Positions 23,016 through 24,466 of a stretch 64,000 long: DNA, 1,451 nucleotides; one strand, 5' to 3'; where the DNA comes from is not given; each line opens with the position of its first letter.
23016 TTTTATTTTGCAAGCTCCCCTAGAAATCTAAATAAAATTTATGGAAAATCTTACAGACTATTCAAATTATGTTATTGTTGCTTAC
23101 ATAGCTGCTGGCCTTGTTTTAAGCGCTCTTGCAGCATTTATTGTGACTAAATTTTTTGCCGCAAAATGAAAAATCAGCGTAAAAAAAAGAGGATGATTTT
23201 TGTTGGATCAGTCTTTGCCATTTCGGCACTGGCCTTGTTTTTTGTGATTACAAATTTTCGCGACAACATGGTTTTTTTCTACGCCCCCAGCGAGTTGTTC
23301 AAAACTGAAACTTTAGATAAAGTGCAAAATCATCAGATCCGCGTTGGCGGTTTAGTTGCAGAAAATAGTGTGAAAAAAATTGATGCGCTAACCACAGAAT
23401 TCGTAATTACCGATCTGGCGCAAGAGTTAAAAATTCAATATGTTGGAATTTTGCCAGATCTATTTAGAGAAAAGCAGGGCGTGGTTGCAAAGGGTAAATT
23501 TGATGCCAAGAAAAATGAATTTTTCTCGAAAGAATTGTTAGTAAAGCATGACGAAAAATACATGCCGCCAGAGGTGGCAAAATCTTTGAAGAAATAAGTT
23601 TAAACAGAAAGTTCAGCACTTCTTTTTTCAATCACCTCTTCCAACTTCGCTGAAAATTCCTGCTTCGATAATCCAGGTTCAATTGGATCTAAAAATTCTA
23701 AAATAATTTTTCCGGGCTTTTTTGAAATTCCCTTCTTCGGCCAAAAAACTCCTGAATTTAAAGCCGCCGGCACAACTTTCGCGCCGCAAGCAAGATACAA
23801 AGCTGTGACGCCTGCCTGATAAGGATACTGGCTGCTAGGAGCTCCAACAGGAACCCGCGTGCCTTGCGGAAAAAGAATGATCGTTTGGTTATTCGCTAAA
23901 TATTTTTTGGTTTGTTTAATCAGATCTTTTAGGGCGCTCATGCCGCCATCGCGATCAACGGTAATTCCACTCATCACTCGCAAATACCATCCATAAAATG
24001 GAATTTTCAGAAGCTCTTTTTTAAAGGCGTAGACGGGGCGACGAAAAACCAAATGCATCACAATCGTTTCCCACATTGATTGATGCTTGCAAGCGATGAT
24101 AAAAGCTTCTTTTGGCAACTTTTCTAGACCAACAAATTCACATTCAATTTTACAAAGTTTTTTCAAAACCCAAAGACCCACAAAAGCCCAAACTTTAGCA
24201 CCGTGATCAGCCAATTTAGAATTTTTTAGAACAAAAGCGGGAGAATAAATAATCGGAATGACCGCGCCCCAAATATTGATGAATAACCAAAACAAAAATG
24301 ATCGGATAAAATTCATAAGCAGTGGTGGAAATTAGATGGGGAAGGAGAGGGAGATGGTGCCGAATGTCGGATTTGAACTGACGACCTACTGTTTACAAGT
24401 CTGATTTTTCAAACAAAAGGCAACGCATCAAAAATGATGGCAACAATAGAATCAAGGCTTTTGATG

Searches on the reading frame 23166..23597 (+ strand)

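Call 20: search_protein_families(library=pfam, max_evalue=0.000001, proteins=[window:23166-23597:+])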
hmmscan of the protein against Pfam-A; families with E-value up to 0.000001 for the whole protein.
window:23166-23597:+ (143 aa): 1 family
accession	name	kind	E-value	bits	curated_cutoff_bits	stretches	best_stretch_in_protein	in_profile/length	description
PF03100.22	CcmE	-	9e-30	103.4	24.6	1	35-135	1-99/99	CcmE domain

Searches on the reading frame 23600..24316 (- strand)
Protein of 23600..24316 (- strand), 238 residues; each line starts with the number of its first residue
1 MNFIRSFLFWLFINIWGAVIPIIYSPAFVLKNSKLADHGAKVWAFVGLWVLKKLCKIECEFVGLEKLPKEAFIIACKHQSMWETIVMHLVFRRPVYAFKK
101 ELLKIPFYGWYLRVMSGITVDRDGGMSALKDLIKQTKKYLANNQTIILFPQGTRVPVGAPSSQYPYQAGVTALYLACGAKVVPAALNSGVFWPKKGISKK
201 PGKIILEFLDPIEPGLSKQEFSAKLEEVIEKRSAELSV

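Call 20: search_protein_families(library=pfam, max_evalue=0.000001, proteins=[window:23600-24316:-])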
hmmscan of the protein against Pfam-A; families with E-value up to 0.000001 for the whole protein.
window:23600-24316:- (238 aa): 1 family
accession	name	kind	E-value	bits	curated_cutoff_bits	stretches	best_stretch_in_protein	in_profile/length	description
PF01553.26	Acyltransferase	-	7.6e-17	61.8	23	1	60-186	3-131/132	Acyltransferase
